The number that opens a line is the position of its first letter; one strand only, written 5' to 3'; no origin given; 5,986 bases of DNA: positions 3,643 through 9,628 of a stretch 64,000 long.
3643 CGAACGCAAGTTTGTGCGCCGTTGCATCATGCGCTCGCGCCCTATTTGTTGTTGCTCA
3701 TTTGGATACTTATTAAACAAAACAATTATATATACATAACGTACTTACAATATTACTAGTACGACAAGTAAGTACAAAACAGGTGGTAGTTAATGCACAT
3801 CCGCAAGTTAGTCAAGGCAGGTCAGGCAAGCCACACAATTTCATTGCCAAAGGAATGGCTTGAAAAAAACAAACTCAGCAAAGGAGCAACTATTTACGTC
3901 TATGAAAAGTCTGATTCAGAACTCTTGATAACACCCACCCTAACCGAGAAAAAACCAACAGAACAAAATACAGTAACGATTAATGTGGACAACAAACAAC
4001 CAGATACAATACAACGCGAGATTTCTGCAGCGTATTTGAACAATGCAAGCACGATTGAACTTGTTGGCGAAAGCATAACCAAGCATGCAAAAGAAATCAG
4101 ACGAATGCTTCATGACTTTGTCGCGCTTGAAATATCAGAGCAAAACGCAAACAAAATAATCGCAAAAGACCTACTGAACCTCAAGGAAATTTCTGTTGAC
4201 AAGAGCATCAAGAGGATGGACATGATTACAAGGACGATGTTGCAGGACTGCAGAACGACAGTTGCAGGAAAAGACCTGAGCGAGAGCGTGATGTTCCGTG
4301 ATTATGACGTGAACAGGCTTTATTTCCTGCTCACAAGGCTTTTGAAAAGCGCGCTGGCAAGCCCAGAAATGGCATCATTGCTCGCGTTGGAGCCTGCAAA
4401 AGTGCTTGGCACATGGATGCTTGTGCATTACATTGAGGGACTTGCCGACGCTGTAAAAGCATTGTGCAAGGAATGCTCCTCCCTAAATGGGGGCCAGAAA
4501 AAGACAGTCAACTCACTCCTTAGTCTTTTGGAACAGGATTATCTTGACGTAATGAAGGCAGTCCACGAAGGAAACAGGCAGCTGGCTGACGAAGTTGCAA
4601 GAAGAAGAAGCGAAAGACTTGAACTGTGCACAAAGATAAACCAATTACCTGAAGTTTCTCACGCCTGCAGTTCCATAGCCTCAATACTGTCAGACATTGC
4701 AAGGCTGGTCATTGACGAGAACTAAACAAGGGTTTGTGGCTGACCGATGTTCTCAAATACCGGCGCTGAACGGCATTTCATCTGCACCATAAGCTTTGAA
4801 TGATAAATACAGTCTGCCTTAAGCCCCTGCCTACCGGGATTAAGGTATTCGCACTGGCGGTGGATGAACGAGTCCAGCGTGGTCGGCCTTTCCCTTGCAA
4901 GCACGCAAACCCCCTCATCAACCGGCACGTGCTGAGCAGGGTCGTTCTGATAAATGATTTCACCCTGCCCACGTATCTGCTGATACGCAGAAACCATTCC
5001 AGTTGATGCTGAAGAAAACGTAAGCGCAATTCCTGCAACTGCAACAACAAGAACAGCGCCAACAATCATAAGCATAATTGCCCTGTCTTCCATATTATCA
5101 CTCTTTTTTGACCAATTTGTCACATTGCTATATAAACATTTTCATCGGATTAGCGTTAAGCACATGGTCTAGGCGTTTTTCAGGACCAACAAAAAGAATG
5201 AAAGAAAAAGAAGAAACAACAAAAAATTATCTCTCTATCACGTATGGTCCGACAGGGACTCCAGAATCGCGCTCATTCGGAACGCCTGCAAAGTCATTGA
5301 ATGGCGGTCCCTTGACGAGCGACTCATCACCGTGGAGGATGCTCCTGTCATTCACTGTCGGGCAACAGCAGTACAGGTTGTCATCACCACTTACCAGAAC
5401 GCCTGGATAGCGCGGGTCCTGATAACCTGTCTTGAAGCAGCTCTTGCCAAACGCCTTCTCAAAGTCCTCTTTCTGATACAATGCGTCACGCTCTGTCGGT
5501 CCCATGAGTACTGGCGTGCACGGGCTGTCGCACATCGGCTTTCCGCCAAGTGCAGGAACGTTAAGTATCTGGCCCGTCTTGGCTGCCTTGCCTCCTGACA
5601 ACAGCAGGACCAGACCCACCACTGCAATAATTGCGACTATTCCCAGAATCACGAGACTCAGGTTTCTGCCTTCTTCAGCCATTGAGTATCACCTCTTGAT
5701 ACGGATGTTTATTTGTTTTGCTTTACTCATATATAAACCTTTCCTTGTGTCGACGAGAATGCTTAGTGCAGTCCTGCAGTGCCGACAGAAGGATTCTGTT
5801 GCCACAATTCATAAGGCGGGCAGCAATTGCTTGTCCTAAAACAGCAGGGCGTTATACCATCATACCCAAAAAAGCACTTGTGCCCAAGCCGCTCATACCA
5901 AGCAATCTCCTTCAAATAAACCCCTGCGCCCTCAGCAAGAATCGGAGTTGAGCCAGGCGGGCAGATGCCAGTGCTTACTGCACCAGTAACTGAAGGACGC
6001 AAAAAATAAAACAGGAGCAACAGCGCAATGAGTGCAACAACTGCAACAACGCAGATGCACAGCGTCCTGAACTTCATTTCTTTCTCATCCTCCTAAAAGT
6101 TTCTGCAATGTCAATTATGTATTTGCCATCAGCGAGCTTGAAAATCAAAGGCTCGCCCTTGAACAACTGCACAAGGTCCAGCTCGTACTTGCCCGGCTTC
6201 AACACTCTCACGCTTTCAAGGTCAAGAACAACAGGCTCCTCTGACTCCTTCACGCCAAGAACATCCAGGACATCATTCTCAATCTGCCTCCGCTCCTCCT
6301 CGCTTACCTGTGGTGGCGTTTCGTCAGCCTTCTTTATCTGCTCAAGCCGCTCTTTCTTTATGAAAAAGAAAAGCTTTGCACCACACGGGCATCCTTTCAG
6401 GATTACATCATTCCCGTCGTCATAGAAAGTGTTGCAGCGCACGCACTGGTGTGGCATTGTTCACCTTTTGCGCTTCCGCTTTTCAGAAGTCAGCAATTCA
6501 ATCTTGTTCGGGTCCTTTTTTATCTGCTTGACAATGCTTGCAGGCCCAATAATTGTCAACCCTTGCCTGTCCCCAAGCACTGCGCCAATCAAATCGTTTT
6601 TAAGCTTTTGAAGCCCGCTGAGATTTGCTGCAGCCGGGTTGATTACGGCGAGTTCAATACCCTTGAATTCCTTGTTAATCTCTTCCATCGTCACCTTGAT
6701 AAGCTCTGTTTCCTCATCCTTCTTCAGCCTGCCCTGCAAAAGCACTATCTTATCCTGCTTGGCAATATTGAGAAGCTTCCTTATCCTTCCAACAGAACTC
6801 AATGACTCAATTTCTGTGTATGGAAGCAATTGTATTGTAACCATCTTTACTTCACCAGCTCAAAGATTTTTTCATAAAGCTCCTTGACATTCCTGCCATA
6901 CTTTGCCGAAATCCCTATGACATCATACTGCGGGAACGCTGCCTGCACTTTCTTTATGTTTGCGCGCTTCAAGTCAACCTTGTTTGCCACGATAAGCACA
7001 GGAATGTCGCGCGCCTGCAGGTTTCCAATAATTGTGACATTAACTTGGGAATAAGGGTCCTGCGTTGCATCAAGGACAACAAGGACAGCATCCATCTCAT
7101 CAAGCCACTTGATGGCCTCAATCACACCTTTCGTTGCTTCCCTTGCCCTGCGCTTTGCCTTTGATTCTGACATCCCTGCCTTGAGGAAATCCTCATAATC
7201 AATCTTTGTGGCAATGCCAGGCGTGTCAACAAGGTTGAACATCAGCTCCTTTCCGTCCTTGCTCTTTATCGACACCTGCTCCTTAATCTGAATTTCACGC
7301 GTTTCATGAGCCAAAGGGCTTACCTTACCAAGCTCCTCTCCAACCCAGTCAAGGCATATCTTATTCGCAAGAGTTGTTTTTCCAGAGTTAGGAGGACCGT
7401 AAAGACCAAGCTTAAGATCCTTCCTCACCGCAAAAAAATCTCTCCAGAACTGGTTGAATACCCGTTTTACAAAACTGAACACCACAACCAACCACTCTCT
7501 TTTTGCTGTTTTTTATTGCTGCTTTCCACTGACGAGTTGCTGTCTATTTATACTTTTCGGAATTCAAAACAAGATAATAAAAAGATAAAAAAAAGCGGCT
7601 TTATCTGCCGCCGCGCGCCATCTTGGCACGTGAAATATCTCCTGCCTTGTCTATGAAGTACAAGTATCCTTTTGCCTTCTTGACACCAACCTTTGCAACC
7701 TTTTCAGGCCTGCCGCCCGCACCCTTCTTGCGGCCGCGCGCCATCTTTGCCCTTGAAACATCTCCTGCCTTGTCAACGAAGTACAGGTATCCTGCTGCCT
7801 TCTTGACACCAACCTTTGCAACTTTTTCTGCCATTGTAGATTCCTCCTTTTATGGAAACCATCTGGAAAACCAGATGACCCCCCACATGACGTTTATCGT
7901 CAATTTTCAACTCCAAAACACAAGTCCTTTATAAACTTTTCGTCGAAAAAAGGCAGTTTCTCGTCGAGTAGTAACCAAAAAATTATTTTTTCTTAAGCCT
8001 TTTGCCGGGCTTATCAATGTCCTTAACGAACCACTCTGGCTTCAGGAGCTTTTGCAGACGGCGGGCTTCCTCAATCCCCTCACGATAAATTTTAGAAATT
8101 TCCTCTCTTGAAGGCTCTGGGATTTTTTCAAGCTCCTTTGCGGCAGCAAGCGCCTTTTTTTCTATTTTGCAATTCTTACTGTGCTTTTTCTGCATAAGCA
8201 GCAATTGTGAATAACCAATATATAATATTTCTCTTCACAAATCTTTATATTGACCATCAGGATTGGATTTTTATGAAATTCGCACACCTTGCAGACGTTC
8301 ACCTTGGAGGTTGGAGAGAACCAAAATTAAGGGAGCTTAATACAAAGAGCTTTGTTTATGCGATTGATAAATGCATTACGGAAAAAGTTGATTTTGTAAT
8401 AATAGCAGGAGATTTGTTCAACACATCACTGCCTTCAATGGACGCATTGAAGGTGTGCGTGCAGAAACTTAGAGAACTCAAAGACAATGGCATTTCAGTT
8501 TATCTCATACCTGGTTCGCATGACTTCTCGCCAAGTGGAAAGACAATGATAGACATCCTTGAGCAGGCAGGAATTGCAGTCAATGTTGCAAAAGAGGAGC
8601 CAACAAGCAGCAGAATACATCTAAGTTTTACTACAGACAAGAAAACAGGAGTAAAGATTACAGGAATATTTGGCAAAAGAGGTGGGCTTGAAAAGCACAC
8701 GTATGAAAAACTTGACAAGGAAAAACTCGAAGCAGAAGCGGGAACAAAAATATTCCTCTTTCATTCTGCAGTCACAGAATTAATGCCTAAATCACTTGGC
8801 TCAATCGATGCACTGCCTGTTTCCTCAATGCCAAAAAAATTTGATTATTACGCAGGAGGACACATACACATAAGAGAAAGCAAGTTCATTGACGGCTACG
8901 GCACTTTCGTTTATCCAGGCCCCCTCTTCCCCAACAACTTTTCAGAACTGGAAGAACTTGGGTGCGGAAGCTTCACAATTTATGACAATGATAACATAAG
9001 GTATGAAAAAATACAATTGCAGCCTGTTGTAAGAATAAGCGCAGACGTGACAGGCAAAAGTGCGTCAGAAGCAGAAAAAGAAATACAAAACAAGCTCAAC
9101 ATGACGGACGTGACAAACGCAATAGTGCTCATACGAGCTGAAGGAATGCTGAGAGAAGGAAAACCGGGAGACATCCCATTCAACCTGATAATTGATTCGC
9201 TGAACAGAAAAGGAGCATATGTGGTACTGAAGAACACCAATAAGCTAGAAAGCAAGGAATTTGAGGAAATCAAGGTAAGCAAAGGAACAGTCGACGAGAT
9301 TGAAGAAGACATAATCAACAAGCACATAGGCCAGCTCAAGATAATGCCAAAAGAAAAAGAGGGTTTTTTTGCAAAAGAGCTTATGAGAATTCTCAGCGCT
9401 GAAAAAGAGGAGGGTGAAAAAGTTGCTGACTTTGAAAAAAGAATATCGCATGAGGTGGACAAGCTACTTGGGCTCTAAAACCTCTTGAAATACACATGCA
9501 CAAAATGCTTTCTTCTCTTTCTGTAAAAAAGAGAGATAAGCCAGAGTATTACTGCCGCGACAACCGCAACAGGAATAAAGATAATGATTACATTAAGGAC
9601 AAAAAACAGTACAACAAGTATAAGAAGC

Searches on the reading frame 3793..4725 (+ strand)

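Call 3: search_protein_families(library=pfam, proteins=[window:3793-4725:+], max_evalue=0.01)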
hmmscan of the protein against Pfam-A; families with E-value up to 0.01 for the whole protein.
window:3793-4725:+ (310 aa): 2 families
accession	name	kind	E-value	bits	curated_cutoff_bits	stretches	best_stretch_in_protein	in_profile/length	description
PF01895.24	PhoU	-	7.6e-07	29.9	23.5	1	139-226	1-87/89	PhoU domain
PF04014.23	MazE_antitoxin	-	1.5e-05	25.3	24.7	1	15-49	9-43/48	Antidote-toxin recognition MazE, bacterial antitoxin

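Call 4: search_protein_families(library=ncbifam, proteins=[window:3793-4725:+], max_evalue=0.01)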
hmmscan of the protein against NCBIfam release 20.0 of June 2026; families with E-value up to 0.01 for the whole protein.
window:3793-4725:+ (310 aa): 1 family
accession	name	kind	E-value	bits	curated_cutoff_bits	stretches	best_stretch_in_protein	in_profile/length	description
TIGR02609.1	doc_partner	hypoth_equivalog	0.0017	18.6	55.9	1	5-46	2-42/74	putative addiction module antidote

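Call 85: search_protein_families(library=padloc, proteins=[window:3793-4725:+], max_evalue=0.001)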
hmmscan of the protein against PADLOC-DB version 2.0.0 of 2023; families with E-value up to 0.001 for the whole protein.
window:3793-4725:+ (310 aa): 0 families

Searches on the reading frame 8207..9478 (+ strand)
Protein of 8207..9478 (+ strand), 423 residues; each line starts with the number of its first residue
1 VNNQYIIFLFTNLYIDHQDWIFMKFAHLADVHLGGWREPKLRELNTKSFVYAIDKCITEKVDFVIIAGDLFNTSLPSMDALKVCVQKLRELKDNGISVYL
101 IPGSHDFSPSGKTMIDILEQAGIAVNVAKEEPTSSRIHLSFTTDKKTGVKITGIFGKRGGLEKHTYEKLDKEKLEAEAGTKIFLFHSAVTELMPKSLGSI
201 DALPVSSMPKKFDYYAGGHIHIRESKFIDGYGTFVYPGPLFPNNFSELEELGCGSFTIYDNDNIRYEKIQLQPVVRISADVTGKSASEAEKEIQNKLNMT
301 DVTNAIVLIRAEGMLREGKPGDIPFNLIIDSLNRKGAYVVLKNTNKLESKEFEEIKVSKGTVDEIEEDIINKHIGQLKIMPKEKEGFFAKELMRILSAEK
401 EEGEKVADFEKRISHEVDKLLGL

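Call 35: search_protein_families(library=ncbifam, proteins=[window:8207-9478:+], max_evalue=0.00001)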
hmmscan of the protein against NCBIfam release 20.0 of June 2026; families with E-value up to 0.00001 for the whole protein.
window:8207-9478:+ (423 aa): 7 families
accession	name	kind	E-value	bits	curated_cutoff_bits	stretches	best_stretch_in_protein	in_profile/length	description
NF041029.1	Mre11_Pyroc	equivalog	4.9e-31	108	600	1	23-249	1-242/438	DNA double-strand break repair protein Mre11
NF041031.1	Mre11_Sulfo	equivalog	1.2e-26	93.8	500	1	25-367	2-336/374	DNA double-strand break repair protein Mre11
TIGR00619.1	sbcd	subfamily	4.4e-20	72.5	77.65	1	23-248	1-247/252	exonuclease subunit SbcD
NF041030.1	Mre11_Halo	equivalog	2.7e-14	53.1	550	1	25-130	4-110/361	DNA double-strand break repair protein Mre11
NF008206.2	PRK10966.1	equivalog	9.3e-13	48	450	1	23-144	1-123/380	exonuclease subunit SbcD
NF041753.2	sbcd_Staph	equivalog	4.1e-10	39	480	1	23-106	1-86/375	exonuclease subunit SbcD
NF041754.1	sbcd_Bac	equivalog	2.2e-07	30.4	750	1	23-113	1-93/390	exonuclease subunit SbcD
